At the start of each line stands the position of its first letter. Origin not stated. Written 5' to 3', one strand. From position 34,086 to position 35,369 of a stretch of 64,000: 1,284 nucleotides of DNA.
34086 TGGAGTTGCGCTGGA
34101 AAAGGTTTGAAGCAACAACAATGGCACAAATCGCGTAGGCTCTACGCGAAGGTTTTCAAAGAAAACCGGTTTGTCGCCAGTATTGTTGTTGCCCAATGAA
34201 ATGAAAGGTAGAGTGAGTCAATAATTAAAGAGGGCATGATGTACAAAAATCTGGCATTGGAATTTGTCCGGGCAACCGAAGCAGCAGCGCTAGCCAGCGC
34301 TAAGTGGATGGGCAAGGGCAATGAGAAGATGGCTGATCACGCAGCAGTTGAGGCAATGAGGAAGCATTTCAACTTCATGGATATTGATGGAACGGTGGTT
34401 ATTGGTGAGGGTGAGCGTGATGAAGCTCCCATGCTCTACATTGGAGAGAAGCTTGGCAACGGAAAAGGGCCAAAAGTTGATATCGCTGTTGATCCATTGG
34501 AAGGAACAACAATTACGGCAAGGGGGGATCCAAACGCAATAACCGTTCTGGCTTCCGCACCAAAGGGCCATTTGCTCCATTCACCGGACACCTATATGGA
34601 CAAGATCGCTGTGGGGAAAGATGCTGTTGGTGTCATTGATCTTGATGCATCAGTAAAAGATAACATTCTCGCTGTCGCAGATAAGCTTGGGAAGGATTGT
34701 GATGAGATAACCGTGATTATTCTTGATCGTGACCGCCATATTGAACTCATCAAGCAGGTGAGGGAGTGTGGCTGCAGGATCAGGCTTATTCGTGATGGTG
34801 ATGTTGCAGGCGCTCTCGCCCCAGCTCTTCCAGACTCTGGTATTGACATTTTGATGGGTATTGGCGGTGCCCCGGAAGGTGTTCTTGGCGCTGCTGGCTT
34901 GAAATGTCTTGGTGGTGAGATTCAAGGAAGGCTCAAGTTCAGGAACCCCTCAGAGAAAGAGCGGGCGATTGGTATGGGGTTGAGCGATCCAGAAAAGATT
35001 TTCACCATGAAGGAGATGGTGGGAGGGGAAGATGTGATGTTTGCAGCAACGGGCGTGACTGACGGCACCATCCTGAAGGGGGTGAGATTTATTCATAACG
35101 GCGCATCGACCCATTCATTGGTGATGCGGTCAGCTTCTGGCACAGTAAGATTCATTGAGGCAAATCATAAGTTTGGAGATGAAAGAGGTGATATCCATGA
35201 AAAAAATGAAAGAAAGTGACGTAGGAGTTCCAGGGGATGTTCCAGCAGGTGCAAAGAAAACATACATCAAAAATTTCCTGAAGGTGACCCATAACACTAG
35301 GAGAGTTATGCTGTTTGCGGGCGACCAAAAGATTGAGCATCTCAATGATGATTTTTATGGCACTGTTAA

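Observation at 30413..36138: Non-oxidative pentose-phosphate genes plus GlpX-type bisphosphatase and FbaB aldolase placed directly downstream of the heptose cassette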

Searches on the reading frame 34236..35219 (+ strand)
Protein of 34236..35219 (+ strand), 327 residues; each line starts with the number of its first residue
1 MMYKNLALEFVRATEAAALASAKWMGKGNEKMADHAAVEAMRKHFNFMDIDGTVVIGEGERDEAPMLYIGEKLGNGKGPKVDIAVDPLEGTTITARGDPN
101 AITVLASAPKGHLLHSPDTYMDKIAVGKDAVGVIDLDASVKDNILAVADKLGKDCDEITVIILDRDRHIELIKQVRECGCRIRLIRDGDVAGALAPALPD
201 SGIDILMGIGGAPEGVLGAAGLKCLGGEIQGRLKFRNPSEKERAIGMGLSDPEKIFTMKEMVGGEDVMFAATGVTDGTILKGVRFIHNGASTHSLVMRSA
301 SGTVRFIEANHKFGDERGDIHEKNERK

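Call 3: search_protein_families(library=pfam, proteins=[window:34236-35219:+])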
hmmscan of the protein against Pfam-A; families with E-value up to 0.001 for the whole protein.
window:34236-35219:+ (327 aa): 1 family
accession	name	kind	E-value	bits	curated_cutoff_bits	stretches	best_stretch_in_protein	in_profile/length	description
PF03320.18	FBPase_glpX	-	7.3e-142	472.2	27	1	4-311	1-307/307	Bacterial fructose-1,6-bisphosphatase, glpX-encoded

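Call 5: search_protein_families(library=ncbifam, proteins=[window:34236-35219:+])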
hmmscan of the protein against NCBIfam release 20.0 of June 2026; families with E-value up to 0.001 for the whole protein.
window:34236-35219:+ (327 aa): 1 family
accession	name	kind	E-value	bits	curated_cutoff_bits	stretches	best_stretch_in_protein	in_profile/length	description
TIGR00330.1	glpX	equivalog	3e-117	391.5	259.3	1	2-314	1-325/334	class II fructose-bisphosphatase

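Call 7: find_encoding_contigs(protein=window:34236-35219:+, flank=10000, max_places=10)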
Protein window:34236-35219:+ (327 aa): 2 contigs read that carry it; 2 places shown.
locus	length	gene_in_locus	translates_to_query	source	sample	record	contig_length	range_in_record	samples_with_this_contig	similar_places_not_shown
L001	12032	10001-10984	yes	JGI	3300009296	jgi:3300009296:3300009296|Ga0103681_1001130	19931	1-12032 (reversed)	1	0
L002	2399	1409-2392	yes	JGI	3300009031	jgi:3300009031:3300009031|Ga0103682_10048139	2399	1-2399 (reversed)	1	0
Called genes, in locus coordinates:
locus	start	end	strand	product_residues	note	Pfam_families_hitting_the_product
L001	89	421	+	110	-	PF10066:DUF2304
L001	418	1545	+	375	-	PF01075:Glyco_transf_9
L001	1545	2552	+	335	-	-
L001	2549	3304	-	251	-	PF00483:NTP_transferase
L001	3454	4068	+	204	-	PF13580:SIS_2, PF01380:SIS (weak)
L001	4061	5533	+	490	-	PF00294:PfkB, PF08543:Phos_pyr_kin, PF01467:CTP_transf_like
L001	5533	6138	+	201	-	PF13580:SIS_2, PF01380:SIS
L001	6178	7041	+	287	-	PF13292:DXP_synthase_N, PF00456:Transketolase_N, PF00676:E1_dh (weak), PF02775:TPP_enzyme_C (weak)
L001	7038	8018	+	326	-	PF02779:Transket_pyr, PF02780:Transketolase_C, PF22613:Transketolase_C_1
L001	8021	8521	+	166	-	PF02502:LacAB_rpiB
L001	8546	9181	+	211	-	PF00834:Ribul_P_3_epim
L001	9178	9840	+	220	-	PF00923:TAL_FSA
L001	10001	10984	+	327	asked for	PF03320:FBPase_glpX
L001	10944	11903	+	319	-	PF01791:DeoC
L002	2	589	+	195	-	?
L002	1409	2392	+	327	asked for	PF03320:FBPase_glpX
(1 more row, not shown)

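Call 17: find_homologous_proteins(query=window:34236-35219:+, max_evalue=1e-30)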
Query window:34236-35219:+ (327 aa): 8000 proteins with E <= 1e-30 among 8000 candidates; the best 120 are listed.
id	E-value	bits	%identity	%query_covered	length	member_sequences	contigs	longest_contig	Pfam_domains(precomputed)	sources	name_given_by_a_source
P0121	1.5e-209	712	99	100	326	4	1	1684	PF03320.19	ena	-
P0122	1.9e-147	508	74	95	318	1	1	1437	PF03320.19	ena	-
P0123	1.9e-147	508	73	95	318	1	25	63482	PF03320.19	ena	-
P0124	3.1e-147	508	73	95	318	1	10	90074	PF03320.19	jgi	-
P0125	5.0e-147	507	74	95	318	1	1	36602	PF03320.19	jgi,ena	-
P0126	5.9e-147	507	73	95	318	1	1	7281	PF03320.19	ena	-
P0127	6.4e-147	507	73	95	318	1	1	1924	PF03320.19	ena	-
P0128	1.7e-146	505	72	95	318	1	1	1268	PF03320.19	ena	-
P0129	1.9e-146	505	72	95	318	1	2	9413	PF03320.19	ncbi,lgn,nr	ncbi:class II fructose-bisphosphatase [Candidatus Woesearchaeota archaeon]|nr:class II fructose-bisp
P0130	2.2e-146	505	75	95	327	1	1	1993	PF03320.19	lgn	-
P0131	2.4e-146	505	73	95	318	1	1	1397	PF03320.19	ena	-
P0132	4.2e-146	504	74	95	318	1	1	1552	PF03320.19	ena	-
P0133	4.7e-146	504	73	95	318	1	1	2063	PF03320.19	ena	-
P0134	7.3e-146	503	74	95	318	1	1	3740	PF03320.19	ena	-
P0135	1.7e-145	502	73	95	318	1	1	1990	PF03320.19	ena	-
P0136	2.3e-145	502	75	95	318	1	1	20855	PF03320.19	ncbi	-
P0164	1.7e-143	495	73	95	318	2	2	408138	PF03320.19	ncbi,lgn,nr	ncbi:class II fructose-bisphosphatase [Candidatus Woesearchaeota archaeon]|nr:class II fructose-bisp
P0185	1.9e-142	492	71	95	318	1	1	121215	PF03320.19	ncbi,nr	ncbi:class II fructose-bisphosphatase [Candidatus Woesearchaeota archaeon]|nr:class II fructose-bisp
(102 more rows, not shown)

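Call 18: find_encoding_contigs(protein=P0164, flank=10000, max_places=2)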
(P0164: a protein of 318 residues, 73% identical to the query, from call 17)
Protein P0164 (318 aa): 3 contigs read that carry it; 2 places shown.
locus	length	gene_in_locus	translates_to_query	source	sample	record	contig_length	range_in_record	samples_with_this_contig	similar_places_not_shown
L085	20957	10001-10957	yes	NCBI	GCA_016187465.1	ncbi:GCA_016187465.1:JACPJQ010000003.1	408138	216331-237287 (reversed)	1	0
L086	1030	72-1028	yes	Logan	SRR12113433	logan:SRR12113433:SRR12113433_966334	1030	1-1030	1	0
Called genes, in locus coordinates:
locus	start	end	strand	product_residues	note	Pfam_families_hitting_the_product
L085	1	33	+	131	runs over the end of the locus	-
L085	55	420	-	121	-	-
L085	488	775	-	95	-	PF04010:DUF357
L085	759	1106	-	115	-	-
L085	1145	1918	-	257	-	PF01138:RNase_PH, PF03725:RNase_PH_C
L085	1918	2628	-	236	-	PF01138:RNase_PH, PF03725:RNase_PH_C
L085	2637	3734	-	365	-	PF00158:Sigma54_activat, PF14532:Sigma54_activ_2, PF07724:AAA_2, PF07728:AAA_5, PF25601:AAA_lid_14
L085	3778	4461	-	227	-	PF21266:S1_RRP4 (weak), PF00013:KH_1 (weak), PF15985:KH_6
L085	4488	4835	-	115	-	-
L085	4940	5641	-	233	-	PF01172:SBDS_N, PF09377:SBDS_domain_II, PF20268:SBDS_C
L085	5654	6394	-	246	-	PF10584:Proteasome_A_N, PF00227:Proteasome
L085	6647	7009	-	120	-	PF01900:RNase_P_Rpp14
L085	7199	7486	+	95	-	-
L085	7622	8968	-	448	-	PF02878:PGM_PMM_I, PF02879:PGM_PMM_II, PF02880:PGM_PMM_III, PF00408:PGM_PMM_IV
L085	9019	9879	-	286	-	PF00483:NTP_transferase, PF12804:NTP_transf_3 (weak)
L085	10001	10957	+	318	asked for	PF03320:FBPase_glpX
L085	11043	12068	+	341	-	PF00274:Glycolytic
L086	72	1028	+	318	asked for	PF03320:FBPase_glpX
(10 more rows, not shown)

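Call 19: find_encoding_contigs(protein=P0124, flank=10000, max_places=2)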
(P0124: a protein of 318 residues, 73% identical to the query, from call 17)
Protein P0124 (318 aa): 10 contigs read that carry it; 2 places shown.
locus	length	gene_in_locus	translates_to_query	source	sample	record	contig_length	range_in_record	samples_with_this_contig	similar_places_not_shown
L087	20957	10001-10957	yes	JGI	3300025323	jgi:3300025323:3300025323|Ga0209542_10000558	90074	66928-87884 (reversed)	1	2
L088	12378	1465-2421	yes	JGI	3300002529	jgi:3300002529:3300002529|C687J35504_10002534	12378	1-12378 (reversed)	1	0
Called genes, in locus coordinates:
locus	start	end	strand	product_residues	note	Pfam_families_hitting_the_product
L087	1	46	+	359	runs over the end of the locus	PF00091:Tubulin, PF12327:FtsZ_C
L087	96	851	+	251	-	-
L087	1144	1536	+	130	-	-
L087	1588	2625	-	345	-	-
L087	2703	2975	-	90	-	PF04010:DUF357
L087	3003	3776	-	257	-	PF01138:RNase_PH, PF03725:RNase_PH_C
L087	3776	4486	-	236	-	PF01138:RNase_PH, PF03725:RNase_PH_C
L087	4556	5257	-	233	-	PF21266:S1_RRP4 (weak), PF00013:KH_1 (weak), PF15985:KH_6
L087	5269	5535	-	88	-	-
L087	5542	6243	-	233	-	PF01172:SBDS_N, PF09377:SBDS_domain_II, PF20268:SBDS_C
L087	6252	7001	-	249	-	PF10584:Proteasome_A_N, PF00227:Proteasome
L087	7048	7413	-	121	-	PF01900:RNase_P_Rpp14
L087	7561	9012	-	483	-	PF02878:PGM_PMM_I, PF02879:PGM_PMM_II, PF02880:PGM_PMM_III, PF00408:PGM_PMM_IV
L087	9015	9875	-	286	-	PF00483:NTP_transferase, PF12804:NTP_transf_3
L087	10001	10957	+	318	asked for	PF03320:FBPase_glpX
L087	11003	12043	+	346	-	PF00274:Glycolytic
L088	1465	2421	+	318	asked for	PF03320:FBPase_glpX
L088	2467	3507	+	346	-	PF00274:Glycolytic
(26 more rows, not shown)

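Call 20: find_encoding_contigs(protein=P0185, flank=10000, max_places=2)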
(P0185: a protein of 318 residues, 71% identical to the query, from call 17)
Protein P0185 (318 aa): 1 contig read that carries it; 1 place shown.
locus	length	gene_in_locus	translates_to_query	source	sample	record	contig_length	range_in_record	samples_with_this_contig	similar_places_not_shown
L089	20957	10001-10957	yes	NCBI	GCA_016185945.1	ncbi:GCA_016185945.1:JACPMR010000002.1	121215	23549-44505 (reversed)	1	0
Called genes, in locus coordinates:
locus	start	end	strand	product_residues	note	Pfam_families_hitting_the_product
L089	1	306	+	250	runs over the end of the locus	-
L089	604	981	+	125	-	-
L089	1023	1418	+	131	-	-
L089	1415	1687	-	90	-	PF04010:DUF357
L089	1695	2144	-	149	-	-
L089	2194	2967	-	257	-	PF01138:RNase_PH, PF03725:RNase_PH_C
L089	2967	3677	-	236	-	PF01138:RNase_PH, PF03725:RNase_PH_C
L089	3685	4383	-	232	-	PF21266:S1_RRP4 (weak), PF00013:KH_1 (weak), PF15985:KH_6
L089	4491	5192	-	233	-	PF01172:SBDS_N, PF09377:SBDS_domain_II, PF20268:SBDS_C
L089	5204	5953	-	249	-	PF10584:Proteasome_A_N, PF00227:Proteasome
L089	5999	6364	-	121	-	PF01900:RNase_P_Rpp14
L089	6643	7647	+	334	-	PF00293:NUDIX (weak)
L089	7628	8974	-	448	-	PF02878:PGM_PMM_I, PF02879:PGM_PMM_II, PF02880:PGM_PMM_III, PF00408:PGM_PMM_IV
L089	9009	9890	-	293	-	PF00483:NTP_transferase, PF12804:NTP_transf_3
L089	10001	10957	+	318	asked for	PF03320:FBPase_glpX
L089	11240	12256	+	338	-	PF00274:Glycolytic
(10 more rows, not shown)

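Call 44: find_encoding_contigs(protein=P0136, flank=10000, max_places=1)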
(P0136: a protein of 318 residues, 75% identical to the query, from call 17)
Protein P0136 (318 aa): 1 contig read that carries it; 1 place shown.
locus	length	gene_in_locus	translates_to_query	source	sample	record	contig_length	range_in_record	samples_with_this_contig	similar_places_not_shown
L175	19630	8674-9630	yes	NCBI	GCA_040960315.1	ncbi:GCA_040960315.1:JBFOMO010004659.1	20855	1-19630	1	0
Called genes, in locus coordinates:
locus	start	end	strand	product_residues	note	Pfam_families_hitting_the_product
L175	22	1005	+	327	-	PF02547:Queuosine_synth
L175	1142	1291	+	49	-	-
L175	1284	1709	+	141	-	-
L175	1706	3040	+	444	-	PF04326:SLFN_AlbA_2, PF13749:HATPase_c_4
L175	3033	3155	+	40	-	-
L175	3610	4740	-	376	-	-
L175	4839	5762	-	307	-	PF00733:Asn_synthase, PF24167:DUF7411 (weak), PF00733:Asn_synthase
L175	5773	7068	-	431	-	PF04607:RelA_SpoT (weak)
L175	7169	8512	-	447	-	-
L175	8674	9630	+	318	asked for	PF03320:FBPase_glpX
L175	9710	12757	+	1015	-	-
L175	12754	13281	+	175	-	PF00515:TPR_1 (faint), PF07719:TPR_2 (faint), PF13181:TPR_8 (faint), PF13371:TPR_9 (faint), PF13424:TPR_12 (faint), PF13428:TPR_14 (faint), PF14559:TPR_19 (faint), PF21033:RMD1-3 (faint)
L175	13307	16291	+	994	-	-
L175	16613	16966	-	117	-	PF00072:Response_reg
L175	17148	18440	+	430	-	PF02812:ELFV_dehydrog_N, PF00208:ELFV_dehydrog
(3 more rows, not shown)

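Call 60: search_solved_structures(query=window:34236-35219:+, max_evalue=1e-10, show_alignments=1)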
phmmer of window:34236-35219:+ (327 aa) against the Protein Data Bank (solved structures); distinct sequences matched with E-value up to 1e-10: 9.
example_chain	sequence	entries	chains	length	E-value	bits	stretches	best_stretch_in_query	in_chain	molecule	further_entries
7js3_A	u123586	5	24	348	2.9e-99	335.2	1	2-318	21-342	Fructose-1,6-bisphosphatase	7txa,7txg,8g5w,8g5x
6ayy_A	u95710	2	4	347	1.6e-97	329.5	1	7-313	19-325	Fructose-1,6-bisphosphatase class 2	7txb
6ayu_A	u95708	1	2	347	5.8e-97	327.7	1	7-313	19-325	Fructose-1,6-bisphosphatase class 2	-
6ayv_A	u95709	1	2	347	9e-97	327.1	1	7-313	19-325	Fructose-1,6-bisphosphatase class 2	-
1ni9_A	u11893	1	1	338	2.4e-84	286.2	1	2-313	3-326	Protein glpX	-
3roj_A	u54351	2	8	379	2.5e-84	286.2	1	5-311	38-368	D-fructose 1,6-bisphosphatase class 2/sedoheptulose 1,7-bisphosphatase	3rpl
3d1r_A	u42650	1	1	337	2.7e-83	282.8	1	2-313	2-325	Fructose-1,6-bisphosphatase class II glpX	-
2r8t_A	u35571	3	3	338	3e-83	282.6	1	2-313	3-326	Fructose-1,6-bisphosphatase class II glpX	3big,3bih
5a5l_A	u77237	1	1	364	2.1e-82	279.8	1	6-316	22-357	D-FRUCTOSE 1,6-BISPHOSPHATASE CLASS 2/SEDOHEPTULOSE 1,7-BISPHOSPHATASE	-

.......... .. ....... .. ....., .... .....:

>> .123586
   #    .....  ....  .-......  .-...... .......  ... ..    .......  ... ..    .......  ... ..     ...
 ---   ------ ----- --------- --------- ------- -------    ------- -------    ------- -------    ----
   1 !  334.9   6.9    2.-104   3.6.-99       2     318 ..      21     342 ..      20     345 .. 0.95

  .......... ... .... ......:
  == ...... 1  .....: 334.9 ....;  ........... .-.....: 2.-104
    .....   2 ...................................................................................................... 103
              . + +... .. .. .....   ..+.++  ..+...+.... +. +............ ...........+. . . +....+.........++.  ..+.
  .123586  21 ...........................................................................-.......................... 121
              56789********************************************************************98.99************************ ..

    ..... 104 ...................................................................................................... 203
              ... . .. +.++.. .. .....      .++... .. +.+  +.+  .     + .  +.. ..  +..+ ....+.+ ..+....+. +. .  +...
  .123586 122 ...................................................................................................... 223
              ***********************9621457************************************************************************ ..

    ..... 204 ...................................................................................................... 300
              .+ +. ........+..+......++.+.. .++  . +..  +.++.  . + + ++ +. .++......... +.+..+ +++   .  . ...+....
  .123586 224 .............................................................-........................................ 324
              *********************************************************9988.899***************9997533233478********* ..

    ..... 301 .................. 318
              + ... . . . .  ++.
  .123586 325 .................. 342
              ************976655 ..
